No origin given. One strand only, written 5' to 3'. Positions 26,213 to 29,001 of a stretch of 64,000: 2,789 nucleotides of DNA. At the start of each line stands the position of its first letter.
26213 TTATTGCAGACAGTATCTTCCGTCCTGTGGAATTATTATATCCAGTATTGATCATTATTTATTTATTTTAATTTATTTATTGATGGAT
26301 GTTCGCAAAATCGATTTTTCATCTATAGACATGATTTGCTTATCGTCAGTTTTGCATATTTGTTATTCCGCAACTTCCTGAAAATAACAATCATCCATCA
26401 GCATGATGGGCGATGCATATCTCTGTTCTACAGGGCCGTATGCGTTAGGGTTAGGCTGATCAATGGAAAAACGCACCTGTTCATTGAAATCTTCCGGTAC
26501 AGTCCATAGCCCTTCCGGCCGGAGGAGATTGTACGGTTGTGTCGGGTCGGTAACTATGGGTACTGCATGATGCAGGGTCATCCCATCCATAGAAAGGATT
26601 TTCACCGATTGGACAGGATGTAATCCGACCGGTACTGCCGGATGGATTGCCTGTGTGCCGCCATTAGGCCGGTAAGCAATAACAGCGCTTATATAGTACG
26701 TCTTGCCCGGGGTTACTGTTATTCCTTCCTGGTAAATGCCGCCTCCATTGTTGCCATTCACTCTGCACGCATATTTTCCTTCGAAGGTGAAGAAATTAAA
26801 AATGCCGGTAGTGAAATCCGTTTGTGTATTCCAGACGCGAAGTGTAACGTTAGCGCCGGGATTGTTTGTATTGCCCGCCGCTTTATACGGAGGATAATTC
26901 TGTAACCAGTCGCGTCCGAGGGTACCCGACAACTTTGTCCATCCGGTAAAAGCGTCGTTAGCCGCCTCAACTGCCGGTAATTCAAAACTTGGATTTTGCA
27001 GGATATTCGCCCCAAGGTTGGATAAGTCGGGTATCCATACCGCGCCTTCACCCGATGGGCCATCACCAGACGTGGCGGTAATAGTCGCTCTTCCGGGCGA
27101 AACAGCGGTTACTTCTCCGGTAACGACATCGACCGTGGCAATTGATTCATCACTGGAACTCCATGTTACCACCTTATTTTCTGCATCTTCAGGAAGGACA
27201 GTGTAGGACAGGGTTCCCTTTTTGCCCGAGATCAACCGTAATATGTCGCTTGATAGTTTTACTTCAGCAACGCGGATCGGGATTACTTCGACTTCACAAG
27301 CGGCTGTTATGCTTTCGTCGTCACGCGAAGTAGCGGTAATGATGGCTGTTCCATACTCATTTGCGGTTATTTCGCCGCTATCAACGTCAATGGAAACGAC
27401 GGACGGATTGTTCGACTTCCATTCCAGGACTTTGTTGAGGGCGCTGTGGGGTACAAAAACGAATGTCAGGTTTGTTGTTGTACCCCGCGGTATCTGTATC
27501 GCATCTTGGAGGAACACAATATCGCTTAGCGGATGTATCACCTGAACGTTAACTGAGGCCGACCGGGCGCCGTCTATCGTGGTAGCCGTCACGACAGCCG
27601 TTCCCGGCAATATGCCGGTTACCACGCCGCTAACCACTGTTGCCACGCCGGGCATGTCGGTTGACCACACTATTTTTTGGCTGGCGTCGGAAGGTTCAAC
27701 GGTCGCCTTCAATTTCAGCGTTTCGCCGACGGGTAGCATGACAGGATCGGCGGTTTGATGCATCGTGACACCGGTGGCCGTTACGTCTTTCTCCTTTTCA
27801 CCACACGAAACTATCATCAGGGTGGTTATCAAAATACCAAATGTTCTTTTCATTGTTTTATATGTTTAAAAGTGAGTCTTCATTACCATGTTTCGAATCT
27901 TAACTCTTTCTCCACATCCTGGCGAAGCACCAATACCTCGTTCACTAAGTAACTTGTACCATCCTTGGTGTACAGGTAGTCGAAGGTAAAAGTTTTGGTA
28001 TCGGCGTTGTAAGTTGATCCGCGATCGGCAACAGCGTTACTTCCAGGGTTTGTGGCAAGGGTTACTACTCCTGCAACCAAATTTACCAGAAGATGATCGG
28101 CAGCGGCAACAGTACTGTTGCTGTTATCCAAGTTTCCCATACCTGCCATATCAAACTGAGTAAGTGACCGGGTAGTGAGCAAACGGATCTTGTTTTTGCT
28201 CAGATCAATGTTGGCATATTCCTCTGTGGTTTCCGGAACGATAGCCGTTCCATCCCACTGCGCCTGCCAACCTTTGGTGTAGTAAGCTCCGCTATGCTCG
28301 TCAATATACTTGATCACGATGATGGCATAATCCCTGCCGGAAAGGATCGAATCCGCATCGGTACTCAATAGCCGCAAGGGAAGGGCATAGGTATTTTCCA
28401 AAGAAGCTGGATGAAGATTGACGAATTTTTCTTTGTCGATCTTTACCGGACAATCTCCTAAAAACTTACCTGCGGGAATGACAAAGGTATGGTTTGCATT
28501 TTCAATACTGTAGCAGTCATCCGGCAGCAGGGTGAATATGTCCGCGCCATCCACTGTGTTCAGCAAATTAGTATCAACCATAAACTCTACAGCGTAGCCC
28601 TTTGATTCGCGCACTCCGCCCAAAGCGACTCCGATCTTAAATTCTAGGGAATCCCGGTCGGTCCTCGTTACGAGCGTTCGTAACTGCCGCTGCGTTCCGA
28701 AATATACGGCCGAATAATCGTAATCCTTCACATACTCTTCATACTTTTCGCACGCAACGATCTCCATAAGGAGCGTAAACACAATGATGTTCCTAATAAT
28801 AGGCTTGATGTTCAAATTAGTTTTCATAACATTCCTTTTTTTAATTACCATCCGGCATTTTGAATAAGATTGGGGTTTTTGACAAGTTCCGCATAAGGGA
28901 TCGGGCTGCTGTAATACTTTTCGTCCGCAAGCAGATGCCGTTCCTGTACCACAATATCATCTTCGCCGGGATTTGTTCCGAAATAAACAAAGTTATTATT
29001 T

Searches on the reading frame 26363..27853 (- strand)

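Call 35: search_protein_families(library=pfam, proteins=[window:26363-27853:-], max_evalue=0.001)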
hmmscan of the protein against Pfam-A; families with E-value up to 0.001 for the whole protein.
window:26363-27853:- (496 aa): 2 families
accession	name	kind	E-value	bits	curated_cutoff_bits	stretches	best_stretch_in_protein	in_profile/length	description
PF02368.24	Big_2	-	2.5e-34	117.5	22.8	3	195-266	2-72/79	Bacterial Ig-like domain (group 2)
PF25354.1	Ig_NUP210_16th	-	6.8e-06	25.9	27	0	225-259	26-60/72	NUP210-like, Ig-like domain 16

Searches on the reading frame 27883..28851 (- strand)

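Call 35: search_protein_families(library=pfam, proteins=[window:27883-28851:-], max_evalue=0.001)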
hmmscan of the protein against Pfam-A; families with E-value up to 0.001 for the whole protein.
window:27883-28851:- (322 aa): 1 family
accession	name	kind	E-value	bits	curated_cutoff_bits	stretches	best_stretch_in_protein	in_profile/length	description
PF08522.16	BT_3987-like_N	-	2.2e-16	61.1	25.9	1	45-166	2-118/120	BT_3987-like, N-terminal domain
